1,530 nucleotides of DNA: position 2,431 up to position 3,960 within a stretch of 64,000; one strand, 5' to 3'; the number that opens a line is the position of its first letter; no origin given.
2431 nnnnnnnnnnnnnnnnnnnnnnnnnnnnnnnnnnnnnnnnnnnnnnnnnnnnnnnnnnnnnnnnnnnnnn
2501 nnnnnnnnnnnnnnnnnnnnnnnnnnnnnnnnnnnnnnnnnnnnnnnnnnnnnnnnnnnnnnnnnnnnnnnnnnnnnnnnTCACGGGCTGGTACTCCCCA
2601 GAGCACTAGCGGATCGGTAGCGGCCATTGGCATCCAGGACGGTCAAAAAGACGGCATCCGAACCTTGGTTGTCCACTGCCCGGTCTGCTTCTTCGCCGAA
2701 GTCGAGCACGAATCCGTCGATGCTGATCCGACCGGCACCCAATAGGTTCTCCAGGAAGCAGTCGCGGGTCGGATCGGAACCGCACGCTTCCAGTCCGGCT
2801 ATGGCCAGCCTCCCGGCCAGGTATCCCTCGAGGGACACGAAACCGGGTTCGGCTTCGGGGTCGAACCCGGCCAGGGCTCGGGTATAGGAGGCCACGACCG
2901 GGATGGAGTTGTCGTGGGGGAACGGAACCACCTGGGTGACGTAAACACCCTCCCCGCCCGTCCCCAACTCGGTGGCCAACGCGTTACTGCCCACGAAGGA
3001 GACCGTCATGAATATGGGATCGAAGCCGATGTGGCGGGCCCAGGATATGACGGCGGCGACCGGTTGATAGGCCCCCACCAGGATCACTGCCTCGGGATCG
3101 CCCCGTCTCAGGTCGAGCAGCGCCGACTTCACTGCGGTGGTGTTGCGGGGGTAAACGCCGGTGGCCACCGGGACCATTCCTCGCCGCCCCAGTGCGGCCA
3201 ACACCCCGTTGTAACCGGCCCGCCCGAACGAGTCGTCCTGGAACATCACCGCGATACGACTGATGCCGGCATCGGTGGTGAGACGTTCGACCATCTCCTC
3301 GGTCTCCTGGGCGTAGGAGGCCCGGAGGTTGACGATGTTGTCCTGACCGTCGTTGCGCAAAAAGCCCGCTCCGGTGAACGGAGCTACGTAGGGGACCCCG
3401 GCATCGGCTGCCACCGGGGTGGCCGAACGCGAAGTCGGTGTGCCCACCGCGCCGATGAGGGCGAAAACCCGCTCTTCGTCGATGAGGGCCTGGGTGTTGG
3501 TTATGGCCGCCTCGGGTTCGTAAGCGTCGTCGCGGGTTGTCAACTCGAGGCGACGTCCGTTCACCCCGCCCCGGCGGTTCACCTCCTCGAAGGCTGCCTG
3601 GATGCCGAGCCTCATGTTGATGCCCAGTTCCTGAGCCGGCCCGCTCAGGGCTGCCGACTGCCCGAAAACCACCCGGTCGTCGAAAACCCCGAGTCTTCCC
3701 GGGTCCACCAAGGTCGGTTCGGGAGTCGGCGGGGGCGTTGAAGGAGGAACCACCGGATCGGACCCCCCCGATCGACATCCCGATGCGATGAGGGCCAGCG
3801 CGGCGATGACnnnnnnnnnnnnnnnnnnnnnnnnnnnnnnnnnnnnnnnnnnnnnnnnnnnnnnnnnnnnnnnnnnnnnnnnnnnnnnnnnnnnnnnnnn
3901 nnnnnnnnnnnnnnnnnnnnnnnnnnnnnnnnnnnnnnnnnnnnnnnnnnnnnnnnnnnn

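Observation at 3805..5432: IS3 element inserted inside a 9-copy in-frame repeat that had expanded a lipoprotein signal peptide, with apparent rescue from an IS-internal start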

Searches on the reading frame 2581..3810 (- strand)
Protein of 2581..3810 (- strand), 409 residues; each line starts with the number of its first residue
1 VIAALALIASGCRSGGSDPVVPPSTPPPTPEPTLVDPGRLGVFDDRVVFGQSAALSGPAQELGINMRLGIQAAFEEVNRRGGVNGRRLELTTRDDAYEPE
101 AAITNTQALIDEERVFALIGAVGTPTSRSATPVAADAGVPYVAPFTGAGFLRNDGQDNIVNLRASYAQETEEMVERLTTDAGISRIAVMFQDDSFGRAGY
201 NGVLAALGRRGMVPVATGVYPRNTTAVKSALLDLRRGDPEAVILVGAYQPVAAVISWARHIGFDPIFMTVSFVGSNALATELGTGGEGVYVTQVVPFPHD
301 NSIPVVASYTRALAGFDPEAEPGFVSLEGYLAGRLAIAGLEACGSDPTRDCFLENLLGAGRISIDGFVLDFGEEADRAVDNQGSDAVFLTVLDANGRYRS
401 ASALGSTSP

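Call 6: search_protein_families(library=pfam, proteins=[window:2581-3810:-])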
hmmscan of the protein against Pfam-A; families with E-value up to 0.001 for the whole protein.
window:2581-3810:- (409 aa): 3 families
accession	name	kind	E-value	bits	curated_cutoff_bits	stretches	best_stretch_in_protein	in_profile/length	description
PF13458.12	Peripla_BP_6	-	2.2e-55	189.1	31.7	1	49-396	4-342/343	Periplasmic binding protein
PF01094.35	ANF_receptor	-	8.7e-14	51.8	25.4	1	68-282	4-219/353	Receptor family ligand binding region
PF13433.12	Peripla_BP_5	-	3.6e-07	30.1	27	1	55-243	9-193/363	Periplasmic binding protein domain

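Call 16: find_related_loci(query=window:2581-3810:-, collection=genome_contigs, flank=6000)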
Query window:2581-3810:- (409 aa) in genome_contigs; peptide patterns used: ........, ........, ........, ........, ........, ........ (x = any residue, [..] = any of these).
366 stretches matched a pattern; 248 encode a relative of the query (tblastn E <= 1e-3); the best 80 are kept; 80 distinct loci.
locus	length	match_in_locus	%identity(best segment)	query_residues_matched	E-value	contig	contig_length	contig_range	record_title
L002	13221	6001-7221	85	1-407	0e+0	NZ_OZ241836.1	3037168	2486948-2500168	MAG: Candidatus Poriferisocius sp. isolate 5d59ea5e-8437-4482-86ca-0ed14f63a534 chromosome 1, complete sequence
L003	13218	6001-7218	81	10-409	0e+0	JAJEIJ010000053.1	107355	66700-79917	MAG: Acidimicrobiia bacterium isolate p16x65bins.37 k141_637552, whole genome shotgun sequence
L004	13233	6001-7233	79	2-409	0e+0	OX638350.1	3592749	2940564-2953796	MAG: uncultured Acidimicrobiales bacterium isolate f23ad4c5-4acf-44dc-8341-13aaafada964 genome assembly, chromosome: 1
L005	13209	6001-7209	80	10-409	0e+0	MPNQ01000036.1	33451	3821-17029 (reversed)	MAG: marine group bacterium Sva0996 bin134 NODE_2012_length_33451_cov_21.0581_ID_4023, whole genome shotgun sequence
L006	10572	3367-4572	81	11-409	0e+0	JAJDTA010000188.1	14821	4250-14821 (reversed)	MAG: Acidimicrobiia bacterium isolate jk18x11bins.4 k141_1198108, whole genome shotgun sequence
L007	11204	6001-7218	79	10-409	0e+0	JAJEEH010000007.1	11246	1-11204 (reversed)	MAG: Acidimicrobiia bacterium isolate p16x34bins.22 k141_754658, whole genome shotgun sequence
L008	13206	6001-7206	81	11-409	0e+0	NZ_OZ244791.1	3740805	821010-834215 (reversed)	MAG: Candidatus Poriferisocius sp. isolate cde17ac8-0948-4364-bd42-6cfd40f4f062 chromosome 1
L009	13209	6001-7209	80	10-409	0e+0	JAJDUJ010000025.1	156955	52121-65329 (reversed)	MAG: Acidimicrobiia bacterium isolate jk18x1bzbins.74 k141_1429299, whole genome shotgun sequence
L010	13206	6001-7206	81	11-409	0e+0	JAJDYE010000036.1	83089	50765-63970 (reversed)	MAG: Acidimicrobiia bacterium isolate jk18x27bins.72 k141_114292, whole genome shotgun sequence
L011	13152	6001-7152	82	18-409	0e+0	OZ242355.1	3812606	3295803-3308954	MAG: Acidimicrobiales bacterium isolate 104998a1-4135-4d78-96d2-be0913496795 genome assembly, chromosome: 1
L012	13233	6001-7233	79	2-409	0e+0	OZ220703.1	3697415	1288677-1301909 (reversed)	MAG: Acidimicrobiales bacterium isolate 8adfe4d6-2910-4d5b-99a4-34b3ebb1dbab genome assembly, chromosome: 1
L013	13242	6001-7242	77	2-409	0e+0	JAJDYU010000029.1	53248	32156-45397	MAG: Acidimicrobiia bacterium isolate jk18x34bins.52 k141_388207, whole genome shotgun sequence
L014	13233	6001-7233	76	2-409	0e+0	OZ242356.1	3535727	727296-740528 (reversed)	MAG: Acidimicrobiales bacterium isolate 1ff3c0e0-a0fb-4382-b91d-522820076fd5 genome assembly, chromosome: 1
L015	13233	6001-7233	79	2-409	0e+0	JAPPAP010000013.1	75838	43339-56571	MAG: bacterium isolate IRC1_bin_38 NODE_333_length_75838_cov_35.728, whole genome shotgun sequence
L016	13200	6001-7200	80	10-409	0e+0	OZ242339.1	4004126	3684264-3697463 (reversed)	MAG: Acidimicrobiales bacterium isolate d2f1fe46-59da-42e5-8b0a-fdf35f8109fa genome assembly, chromosome: 1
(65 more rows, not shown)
